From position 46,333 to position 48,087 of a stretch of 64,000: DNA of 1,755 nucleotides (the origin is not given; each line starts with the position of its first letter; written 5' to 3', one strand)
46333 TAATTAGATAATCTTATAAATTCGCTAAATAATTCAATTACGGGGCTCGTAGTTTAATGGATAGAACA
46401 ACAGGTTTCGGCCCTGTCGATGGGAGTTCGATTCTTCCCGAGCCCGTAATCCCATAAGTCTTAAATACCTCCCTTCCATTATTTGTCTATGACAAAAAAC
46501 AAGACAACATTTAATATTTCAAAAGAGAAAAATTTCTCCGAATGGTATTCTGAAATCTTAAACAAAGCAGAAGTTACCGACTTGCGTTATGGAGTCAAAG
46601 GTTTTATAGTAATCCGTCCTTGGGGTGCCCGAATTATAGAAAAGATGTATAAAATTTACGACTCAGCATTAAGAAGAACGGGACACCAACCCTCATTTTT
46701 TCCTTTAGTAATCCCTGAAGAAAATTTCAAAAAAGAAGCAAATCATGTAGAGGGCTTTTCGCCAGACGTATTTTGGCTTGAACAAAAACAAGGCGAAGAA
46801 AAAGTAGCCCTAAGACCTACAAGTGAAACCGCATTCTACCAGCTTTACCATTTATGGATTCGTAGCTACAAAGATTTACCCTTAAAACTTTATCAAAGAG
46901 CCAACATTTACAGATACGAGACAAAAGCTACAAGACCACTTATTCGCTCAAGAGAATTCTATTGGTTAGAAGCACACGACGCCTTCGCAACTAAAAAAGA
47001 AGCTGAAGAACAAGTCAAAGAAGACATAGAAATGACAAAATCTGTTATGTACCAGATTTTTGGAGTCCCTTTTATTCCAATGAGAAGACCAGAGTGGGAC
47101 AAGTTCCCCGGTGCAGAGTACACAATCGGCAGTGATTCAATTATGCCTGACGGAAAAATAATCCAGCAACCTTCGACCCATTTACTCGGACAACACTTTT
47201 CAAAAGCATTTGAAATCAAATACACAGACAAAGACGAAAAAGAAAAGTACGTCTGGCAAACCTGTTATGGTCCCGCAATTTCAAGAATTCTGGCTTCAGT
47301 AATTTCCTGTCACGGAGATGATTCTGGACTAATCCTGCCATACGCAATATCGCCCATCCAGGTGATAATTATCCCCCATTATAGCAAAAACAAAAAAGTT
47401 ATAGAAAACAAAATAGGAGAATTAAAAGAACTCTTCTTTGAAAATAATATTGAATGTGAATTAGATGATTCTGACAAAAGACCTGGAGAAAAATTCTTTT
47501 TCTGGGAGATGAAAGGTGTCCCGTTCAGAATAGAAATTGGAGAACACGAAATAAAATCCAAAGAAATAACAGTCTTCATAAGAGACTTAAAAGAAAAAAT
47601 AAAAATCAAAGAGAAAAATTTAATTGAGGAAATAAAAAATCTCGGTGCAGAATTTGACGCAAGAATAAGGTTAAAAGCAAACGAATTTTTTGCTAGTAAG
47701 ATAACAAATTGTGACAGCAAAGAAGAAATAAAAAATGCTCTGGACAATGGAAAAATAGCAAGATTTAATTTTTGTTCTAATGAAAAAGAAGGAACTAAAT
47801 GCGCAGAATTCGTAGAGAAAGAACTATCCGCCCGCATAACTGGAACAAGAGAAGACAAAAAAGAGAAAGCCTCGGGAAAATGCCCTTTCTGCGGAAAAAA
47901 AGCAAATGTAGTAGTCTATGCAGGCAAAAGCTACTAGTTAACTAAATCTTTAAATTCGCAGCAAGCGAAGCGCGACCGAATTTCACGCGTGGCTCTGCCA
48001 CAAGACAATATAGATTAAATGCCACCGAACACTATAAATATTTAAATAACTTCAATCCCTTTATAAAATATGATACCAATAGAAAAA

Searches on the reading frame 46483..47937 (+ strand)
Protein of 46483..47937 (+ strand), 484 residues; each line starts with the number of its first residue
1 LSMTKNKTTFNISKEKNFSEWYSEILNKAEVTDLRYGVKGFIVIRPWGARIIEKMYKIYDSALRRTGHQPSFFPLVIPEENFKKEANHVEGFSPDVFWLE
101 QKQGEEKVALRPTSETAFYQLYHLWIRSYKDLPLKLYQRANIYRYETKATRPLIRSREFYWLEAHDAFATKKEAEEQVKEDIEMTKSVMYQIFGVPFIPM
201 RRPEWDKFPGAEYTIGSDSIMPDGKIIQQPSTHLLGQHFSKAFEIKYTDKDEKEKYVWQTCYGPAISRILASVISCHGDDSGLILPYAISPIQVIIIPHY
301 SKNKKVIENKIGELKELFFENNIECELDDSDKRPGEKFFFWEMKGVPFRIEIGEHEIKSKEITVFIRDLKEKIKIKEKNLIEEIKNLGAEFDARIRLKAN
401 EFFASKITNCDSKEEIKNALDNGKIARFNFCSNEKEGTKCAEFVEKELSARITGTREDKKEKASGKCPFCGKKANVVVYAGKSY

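Call 38: search_protein_families(library=pfam, proteins=[window:46483-47937:+], max_evalue=0.00001)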
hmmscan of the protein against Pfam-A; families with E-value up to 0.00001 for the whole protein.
window:46483-47937:+ (484 aa): 3 families
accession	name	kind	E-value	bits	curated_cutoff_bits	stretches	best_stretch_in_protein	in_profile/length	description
PF00587.30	tRNA-synt_2b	-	2e-32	113.1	29.3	1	97-275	1-177/179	tRNA synthetase class II core domain (G, H, P, S and T)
PF03129.25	HGTP_anticodon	-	5.5e-17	62.1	21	1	293-386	1-93/94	Anticodon binding domain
PF09180.16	ProRS-C_1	-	1.4e-11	44.8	31.5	1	414-484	2-71/71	Prolyl-tRNA synthetase, C-terminal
